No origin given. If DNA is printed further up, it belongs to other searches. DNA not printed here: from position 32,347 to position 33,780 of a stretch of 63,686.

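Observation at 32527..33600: DNA polymerase motif B split by an intein whose HNH homing endonuclease sits in an overlapping, different reading frame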

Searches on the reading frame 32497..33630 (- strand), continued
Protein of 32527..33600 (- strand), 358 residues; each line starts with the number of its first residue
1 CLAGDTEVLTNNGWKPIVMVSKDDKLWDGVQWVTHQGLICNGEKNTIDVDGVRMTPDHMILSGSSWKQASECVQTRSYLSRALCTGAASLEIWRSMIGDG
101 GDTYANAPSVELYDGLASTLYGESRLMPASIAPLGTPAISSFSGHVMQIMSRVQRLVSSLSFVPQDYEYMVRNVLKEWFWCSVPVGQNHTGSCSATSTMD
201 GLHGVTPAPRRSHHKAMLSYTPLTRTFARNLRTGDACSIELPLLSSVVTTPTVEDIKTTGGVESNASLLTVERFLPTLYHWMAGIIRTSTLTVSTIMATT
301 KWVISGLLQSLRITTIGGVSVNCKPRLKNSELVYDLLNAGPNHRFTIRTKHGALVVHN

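Call 42: find_encoding_contigs(protein=P0123, flank=4000, max_places=2)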
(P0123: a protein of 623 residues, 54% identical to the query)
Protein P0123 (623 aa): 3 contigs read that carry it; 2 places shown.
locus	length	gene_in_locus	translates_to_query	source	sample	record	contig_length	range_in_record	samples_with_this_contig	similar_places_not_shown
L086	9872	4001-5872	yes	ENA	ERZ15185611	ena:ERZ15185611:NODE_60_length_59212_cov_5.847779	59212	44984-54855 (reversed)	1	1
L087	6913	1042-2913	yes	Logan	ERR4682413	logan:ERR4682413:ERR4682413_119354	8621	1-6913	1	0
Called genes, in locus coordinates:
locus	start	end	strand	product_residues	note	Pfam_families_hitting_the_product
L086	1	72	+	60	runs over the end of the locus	-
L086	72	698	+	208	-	-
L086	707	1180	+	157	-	PF18909:dGTP_diPhyd_N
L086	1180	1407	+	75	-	-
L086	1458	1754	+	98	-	-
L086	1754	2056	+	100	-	-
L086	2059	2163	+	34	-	-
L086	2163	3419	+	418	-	PF01612:DNA_pol_A_exo1 (weak)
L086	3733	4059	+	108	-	-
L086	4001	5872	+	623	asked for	PF00476:DNA_pol_A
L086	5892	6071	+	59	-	-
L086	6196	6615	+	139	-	PF00383:dCMP_cyt_deam_1, PF14437:MafB19-deam, PF14439:Bd3614-deam (weak)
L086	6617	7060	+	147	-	PF07750:GcrA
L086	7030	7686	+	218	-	PF12705:PDDEXK_1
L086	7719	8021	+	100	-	-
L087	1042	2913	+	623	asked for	PF00476:DNA_pol_A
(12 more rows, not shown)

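Call 52: predict_structure(alignment_id=A2)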
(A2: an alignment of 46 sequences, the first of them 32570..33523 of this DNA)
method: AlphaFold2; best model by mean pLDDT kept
length: 317 residues; sequences in the alignment: 46
mean_pLDDT: 90.6   pTM: 0.53
mean pLDDT of the five models: 90.6, 90.1, 89.7, 89.5, 87.7
residues with pLDDT >= 90: 244; 70-90: 49; 50-70: 14; < 50: 10
segments of 3 or more residues with pLDDT < 50: 1-7
pLDDT, mean of each block of 10 residues (from residue 1): 45 94 84 92 93 96 97 96 96 93 78 57 95 97 93 98 97 96 89 89 96 97 97 96 98 98 97 97 95 84 92 70
secondary structure, 60 per line:
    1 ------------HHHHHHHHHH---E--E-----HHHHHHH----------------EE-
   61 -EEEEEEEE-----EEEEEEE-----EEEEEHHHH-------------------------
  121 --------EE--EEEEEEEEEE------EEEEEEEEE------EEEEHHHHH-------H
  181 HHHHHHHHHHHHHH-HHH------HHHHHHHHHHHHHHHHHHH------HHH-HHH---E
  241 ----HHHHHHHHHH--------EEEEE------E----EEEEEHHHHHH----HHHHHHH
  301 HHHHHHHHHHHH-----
elements in order: H13-22 H35-41 E62-69 E75-81 E87-91 H92-95 E133-142 E149-157 E164-167 H168-172 H180-194 H205-223 H245-254 E263-267 E279-283 H284-289 H294-312

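Call 57: fold_search(model_id=the predicted structure, library=pdb)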
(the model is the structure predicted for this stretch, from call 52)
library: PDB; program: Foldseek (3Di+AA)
matches with E <= 10: 383; with E <= 0.001: 0
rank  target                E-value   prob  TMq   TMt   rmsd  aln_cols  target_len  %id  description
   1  6k0a_G                1.4e-01  0.15  0.08  0.17  12.0        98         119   18  cryo-EM structure of an archaeal Ribonuclease P (released 2019-06-19)
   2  6k0b_G                2.0e-01  0.16  0.10  0.18  11.9        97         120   23  cryo-EM structure of archaeal Ribonuclease P with mature tRNA (released 2019-06-19)
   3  5e4w_C                2.7e-01  0.21  0.10  0.26  14.2       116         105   13  Crystal structure of cpSRP43 chromodomains 2 and 3 in complex with the Alb3 tail (released 2015-12-02)
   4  3k44_A                5.2e-01  0.08  0.10  0.19  18.8       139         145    9  Crystal Structure of Drosophila melanogaster Pur-alpha (released 2009-10-27)
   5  5vod_D                7.0e-01  0.07  0.11  0.17  14.5       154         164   12  Crystal structure of HCMV Pentamer in complex with neutralizing antibody 9I6 (released 2017-07-05)
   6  9rc0                  7.4e-01  0.16  0.14  0.14  12.9        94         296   13  DvhD, PAS/HD-GYP domains (released 2026-03-04)
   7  4c2m_I                7.4e-01  0.11  0.10  0.23  20.6       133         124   16  Structure of RNA polymerase I at 2.8 A resolution (released 2013-10-23)
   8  6hq9_A                7.9e-01  0.80  0.13  0.58   2.4        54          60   17  Crystal structure of the Tudor domain of human ERCC6-L2 (released 2018-10-17)
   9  8qlu                  7.9e-01  0.11  0.11  0.25  17.7       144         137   10  Aspergillus fumigatus Woronin Body Major protein crystallized in cellulo (released 2024-10-02)
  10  3k44_B                8.3e-01  0.06  0.10  0.20  19.0       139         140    9  Crystal Structure of Drosophila melanogaster Pur-alpha (released 2009-10-27)
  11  8qlx                  8.8e-01  0.77  0.11  0.25   2.7        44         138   23  Magnaporthe grisea Woronin Body Major protein crystallized in cellulo (released 2024-10-02)
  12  8cd4                  8.8e-01  0.11  0.11  0.24  17.5       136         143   12  structure of HEX-1 from N. crassa crystallized in cellulo (cytosol), diffracted at 100K and resolved using CrystFEL (released 2024-02-21)
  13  7t4r_N                8.8e-01  0.06  0.10  0.17  14.9       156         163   12  CryoEM structure of the HCMV Pentamer gH/gL/UL128/UL130/UL131A in complex with THBD and neutralizing fabs MSL-109 and  (released 2022-03-23)
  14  8qlw                  9.4e-01  0.10  0.12  0.20  16.7       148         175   11  Purpureocillium lilancinum Woronin Body Major protein crystallized in cellulo (released 2024-10-02)
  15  7ef1_B                9.9e-01  0.13  0.11  0.23  14.3       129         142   15  crystal structure of maize SHH2 SAWADEE domain in complex with and H3K9me1 peptide (released 2021-06-30)
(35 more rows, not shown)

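Call 59: predict_structure(alignment_id=A3)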
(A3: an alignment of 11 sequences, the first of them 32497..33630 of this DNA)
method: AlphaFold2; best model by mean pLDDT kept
length: 378 residues; sequences in the alignment: 11
mean_pLDDT: 53.6   pTM: 0.39
mean pLDDT of the five models: 53.6, 50.4, 48.2, 47.8, 47.7
residues with pLDDT >= 90: 65; 70-90: 42; 50-70: 49; < 50: 222
segments of 3 or more residues with pLDDT < 50: 1-7, 95-218, 220-282, 320-337, 372-378
pLDDT, mean of each block of 10 residues (from residue 1): 45 96 97 95 92 89 91 87 66 46 41 29 26 25 29 39 44 43 43 31 26 30 30 31 26 27 33 37 54 59 64 65 42 47 89 91 86 41
secondary structure, 60 per line:
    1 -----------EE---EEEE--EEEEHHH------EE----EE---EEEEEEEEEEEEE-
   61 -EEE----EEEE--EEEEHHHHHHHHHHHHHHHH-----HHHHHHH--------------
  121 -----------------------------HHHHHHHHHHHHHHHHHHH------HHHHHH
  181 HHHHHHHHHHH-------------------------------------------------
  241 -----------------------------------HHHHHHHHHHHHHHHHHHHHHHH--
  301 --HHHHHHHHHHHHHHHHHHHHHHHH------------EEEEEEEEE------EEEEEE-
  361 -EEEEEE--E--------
elements in order: E17-20 E23-26 E47-59 E62-64 E69-72 E75-78 H79-94 H100-106 H150-168 H175-191 H276-298 H303-326 E339-347 E354-359 E362-367

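Call 65: fold_search(model_id=the predicted structure, library=pdb)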
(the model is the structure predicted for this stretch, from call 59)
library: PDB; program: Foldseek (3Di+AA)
matches with E <= 10: 46; with E <= 0.001: 1
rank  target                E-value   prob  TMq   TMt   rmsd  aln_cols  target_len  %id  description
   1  8r2c                  7.3e-04  1.00  0.18  0.39   2.6        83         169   23  Crystal structure of the Vint domain from Tetrahymena thermophila (released 2024-02-28)
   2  6frg                  1.9e-03  1.00  0.17  0.38   4.3        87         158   20  Crystal structure of G-1F mutant of Ssp DnaB Mini-Intein variant M86 (released 2019-01-30)
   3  6frh_B                2.2e-03  1.00  0.17  0.41   4.3        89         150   19  Crystal structure of Ssp DnaB Mini-Intein variant M86 (released 2019-01-30)
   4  6frh_A                2.6e-03  1.00  0.17  0.38   4.3        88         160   19  Crystal structure of Ssp DnaB Mini-Intein variant M86 (released 2019-01-30)
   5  6qaz                  3.1e-03  1.00  0.17  0.46   3.8        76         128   16  Crystal structure of gp41-1 intein (released 2019-11-13)
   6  6riz                  3.2e-03  1.00  0.17  0.48   3.3        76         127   16  Crystal structure of gp41-1 intein (C1A, F65W, D107C) (released 2020-04-29)
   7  1mi8                  5.4e-03  1.00  0.17  0.43   4.3        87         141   17  2.0 Angstrom crystal structure of a DnaB intein from Synechocystis sp. PCC 6803 (released 2003-08-19)
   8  6fre                  5.8e-03  1.00  0.17  0.39   4.2        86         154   19  Crystal structure of G-1F/H73A mutant of Ssp DnaB Mini-Intein variant M86 (released 2019-01-30)
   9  7cfv_MODEL_1_A        6.1e-03  1.00  0.17  0.43   3.0        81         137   20  Solution NMR structure of DnaX mini intein from Spirulina platensis (released 2020-12-23)
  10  6riy_B                6.1e-03  1.00  0.15  0.38   3.6        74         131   18  Crystal structure of MchDnaB-1 intein (N145AA) (released 2020-05-13)
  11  6rix_A                1.4e-02  0.99  0.15  0.38   3.6        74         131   18  Crystal structure of MchDnaB-1 intein (released 2020-05-13)
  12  8ubs_A                1.9e-02  1.00  0.17  0.38   3.2        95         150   22  Crystal structure of NrdJ-1 split intein fusion (released 2024-10-09)
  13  4o1r                  2.0e-02  0.99  0.16  0.39   4.7        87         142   21  Crystal structure of NpuDnaB intein (released 2014-03-19)
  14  6bs8_C                2.0e-02  0.97  0.15  0.37   3.9        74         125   18  The class 3 DnaB intein from Mycobacterium smegmatis (released 2018-11-21)
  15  6zgq_B                2.0e-02  0.96  0.15  0.32   4.0        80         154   16  AceL NrdHF class 3 split intein GSH linked splice inactive variant - C124A, N146A (released 2020-09-16)
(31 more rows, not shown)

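Call 79: search_solved_structures(query=A2, max_evalue=10, show_alignments=3)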
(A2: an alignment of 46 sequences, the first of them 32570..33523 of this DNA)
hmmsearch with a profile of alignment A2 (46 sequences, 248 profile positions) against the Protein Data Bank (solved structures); distinct sequences matched with E-value up to 10: 20.
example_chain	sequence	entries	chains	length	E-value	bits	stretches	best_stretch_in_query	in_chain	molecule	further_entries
6tda_L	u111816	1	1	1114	0.033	16.7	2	66-106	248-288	Chromatin structure-remodeling complex protein RSC8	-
5v7q_Y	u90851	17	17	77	0.11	15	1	201-239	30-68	50S ribosomal protein L29 | Large ribosomal subunit protein uL29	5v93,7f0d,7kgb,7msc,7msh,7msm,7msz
5o60_Z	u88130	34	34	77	0.16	14.5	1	201-239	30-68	50S ribosomal protein L29 | Large ribosomal subunit protein uL29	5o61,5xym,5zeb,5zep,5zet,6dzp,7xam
7o37_f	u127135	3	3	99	0.19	14.2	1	73-106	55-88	Cytochrome c oxidase subunit 5B, mitochondrial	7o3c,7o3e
6k15_H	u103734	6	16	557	0.23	14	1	65-106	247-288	Chromatin structure-remodeling complex protein RSC8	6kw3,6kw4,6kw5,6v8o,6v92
8pw5_s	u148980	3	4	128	0.29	13.6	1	73-106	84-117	Cytochrome c oxidase subunit 5B, mitochondrial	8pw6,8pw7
6dzi_Z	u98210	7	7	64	0.37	13.3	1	201-236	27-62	50S ribosomal protein L29 | Large ribosomal subunit protein uL29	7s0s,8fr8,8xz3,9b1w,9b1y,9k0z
8d4t_S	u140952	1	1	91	0.37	13.3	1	73-105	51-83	Cytochrome c oxidase subunit 5B, mitochondrial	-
9w2z_F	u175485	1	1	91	0.38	13.3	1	73-105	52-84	Cytochrome c oxidase subunit 5B, mitochondrial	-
7w3e_F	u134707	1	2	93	0.39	13.2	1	73-105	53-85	Cytochrome c oxidase subunit 5B, mitochondrial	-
5b3s_F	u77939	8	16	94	0.4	13.2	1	73-105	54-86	Cytochrome c oxidase subunit 5B, mitochondrial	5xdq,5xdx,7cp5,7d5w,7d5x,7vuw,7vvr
1occ_F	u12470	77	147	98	0.41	13.1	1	73-106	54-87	CYTOCHROME C OXIDASE | Cytochrome c oxidase polypeptide Vb | CYTOCHROME C OXIDASE SUBUNIT 5B, MITOCHONDRIAL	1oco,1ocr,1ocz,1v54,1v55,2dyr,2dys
5j4z_BP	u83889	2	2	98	0.42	13.1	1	73-106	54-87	COMPLEX IV COX5B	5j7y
8zo8_5B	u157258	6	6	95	0.58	12.7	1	73-106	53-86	Cytochrome c oxidase subunit 5B, mitochondrial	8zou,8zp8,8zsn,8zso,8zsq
2y69_F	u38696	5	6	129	0.69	12.4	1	73-106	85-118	CYTOCHROME C OXIDASE SUBUNIT 5B | Cytochrome c oxidase subunit 5B, mitochondrial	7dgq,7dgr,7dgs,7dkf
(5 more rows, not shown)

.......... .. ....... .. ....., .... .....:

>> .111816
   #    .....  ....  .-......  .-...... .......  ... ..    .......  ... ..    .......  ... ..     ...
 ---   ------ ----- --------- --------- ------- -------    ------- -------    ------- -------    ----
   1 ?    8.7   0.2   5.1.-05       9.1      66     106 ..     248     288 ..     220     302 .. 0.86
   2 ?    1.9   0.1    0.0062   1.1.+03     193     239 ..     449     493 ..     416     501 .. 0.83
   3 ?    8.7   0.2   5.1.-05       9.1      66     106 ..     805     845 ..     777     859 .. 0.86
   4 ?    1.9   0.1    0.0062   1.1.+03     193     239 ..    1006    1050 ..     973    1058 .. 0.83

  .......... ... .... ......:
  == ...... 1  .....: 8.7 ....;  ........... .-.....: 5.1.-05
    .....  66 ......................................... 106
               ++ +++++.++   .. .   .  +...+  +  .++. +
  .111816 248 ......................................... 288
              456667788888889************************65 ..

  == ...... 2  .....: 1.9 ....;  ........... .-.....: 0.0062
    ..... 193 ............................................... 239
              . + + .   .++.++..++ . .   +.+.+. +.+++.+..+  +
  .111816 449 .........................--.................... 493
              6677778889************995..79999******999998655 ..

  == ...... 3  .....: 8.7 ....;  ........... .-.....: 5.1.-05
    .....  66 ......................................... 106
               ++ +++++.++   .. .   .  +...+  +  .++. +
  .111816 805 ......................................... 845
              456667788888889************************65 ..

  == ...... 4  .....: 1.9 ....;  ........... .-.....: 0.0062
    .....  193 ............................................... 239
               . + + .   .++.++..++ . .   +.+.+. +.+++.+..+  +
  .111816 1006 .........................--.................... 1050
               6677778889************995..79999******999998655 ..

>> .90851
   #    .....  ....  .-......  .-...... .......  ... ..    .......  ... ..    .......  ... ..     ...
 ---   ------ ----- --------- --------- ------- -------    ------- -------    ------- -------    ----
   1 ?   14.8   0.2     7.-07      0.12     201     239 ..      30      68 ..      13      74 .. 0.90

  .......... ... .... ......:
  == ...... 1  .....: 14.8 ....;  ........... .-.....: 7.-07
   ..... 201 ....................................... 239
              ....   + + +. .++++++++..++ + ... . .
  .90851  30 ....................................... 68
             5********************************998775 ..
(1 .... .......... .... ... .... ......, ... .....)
